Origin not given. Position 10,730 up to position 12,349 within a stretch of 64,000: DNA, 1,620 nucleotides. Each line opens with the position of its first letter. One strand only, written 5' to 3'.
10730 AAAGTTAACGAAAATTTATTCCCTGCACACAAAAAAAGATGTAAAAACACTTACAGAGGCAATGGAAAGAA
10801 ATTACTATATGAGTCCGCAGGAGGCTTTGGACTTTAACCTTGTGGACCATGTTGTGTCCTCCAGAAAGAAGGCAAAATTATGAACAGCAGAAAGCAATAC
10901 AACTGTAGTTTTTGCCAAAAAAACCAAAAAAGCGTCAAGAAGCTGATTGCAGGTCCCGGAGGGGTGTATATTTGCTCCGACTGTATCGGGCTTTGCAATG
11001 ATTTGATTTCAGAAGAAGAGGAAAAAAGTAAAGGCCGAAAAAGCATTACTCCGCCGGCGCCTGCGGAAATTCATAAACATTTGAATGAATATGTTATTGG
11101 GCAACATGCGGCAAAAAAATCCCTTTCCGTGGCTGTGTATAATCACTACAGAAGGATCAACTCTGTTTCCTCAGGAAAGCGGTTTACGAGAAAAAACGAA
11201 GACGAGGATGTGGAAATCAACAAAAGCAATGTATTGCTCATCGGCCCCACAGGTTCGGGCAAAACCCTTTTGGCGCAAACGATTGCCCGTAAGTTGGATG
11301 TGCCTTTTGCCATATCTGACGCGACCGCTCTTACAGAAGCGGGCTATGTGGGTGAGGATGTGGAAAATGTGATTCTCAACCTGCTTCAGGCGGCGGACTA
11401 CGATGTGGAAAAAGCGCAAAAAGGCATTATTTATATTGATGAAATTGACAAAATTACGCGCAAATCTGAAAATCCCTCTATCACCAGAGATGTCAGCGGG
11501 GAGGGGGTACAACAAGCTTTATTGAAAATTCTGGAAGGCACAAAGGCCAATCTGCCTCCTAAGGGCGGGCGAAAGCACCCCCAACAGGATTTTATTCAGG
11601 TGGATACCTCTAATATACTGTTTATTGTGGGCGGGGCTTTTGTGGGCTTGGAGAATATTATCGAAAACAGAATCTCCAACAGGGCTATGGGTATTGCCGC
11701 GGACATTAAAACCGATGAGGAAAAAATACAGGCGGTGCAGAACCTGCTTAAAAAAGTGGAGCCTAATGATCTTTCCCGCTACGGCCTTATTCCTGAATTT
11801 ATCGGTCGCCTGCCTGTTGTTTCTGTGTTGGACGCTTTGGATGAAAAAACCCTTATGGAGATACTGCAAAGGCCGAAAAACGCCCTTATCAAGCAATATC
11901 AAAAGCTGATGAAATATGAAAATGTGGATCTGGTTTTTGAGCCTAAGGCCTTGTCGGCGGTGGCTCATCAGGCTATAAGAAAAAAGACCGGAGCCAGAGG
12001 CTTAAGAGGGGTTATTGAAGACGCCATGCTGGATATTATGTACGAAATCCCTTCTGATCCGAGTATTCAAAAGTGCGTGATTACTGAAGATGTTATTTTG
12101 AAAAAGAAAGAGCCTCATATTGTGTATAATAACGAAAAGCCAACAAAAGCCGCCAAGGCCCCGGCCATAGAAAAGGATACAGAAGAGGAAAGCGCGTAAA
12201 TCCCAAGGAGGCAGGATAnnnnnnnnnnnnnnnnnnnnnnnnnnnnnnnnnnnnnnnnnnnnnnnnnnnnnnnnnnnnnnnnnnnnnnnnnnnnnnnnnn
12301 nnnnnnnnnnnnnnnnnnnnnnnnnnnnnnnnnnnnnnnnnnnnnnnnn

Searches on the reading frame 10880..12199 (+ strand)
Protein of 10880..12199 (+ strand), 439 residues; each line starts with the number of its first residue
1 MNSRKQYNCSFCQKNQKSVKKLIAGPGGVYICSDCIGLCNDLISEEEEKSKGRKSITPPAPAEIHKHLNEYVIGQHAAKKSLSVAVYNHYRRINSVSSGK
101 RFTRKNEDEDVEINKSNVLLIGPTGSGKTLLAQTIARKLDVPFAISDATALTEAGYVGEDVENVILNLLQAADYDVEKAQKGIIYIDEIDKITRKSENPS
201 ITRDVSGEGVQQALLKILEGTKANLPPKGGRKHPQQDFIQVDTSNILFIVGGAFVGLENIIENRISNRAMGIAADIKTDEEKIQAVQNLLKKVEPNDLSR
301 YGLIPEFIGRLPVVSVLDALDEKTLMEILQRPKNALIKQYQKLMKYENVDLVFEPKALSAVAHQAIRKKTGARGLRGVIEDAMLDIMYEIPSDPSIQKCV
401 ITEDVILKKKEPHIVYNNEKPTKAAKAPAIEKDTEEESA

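Call 41: find_encoding_contigs(protein=window:10880-12199:+, flank=10000, max_places=6)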
Protein window:10880-12199:+ (439 aa): 3 contigs read that carry it; 2 places shown.
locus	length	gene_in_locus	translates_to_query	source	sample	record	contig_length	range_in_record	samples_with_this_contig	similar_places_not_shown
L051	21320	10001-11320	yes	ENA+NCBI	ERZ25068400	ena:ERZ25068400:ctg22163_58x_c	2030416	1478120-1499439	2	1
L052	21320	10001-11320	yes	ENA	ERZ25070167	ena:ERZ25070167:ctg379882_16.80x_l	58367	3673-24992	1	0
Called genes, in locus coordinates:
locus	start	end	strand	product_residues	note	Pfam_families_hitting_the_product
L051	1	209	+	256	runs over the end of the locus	PF13643:DUF4145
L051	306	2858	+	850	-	PF04851:ResIII, PF00270:DEAD (faint)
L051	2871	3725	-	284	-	PF12796:Ank_2, PF00023:Ank, PF13637:Ank_4, PF12796:Ank_2, PF12796:Ank_2, PF00023:Ank, PF12796:Ank_2, PF13637:Ank_4, +9 more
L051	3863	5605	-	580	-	-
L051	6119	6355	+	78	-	-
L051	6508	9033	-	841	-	PF12796:Ank_2, PF13637:Ank_4, PF13857:Ank_5, PF12796:Ank_2, PF13637:Ank_4, PF13857:Ank_5, PF00023:Ank, PF13637:Ank_4, +4 more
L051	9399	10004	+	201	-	PF00574:CLP_protease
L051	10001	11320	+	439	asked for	PF06689:zf-C4_ClpX, PF05496:RuvB_N (faint), PF00004:AAA, PF07724:AAA_2, PF07728:AAA_5 (weak), PF10431:ClpB_D2-small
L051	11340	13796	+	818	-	PF02190:LON_substr_bdg, PF13191:AAA_16 (faint), PF00004:AAA, PF07724:AAA_2 (weak), PF07728:AAA_5, PF22667:Lon_lid, PF05362:Lon_C, PF13541:ChlI, +1 more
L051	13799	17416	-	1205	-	-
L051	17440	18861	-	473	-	PF13855:LRR_8 (faint), PF00560:LRR_1 (faint), PF23598:LRR_14 (weak), PF12799:LRR_4 (weak)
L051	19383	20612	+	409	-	PF07719:TPR_2 (faint), PF13424:TPR_12 (faint), PF00486:Trans_reg_C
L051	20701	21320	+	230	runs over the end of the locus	PF13409:GST_N_2 (weak), PF13417:GST_N_3, PF04399:Glutaredoxin2_C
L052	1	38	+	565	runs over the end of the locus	PF01555:N6_N4_Mtase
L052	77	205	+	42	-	-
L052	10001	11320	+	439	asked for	PF06689:zf-C4_ClpX, PF05496:RuvB_N (faint), PF00004:AAA, PF07724:AAA_2, PF07728:AAA_5 (weak), PF10431:ClpB_D2-small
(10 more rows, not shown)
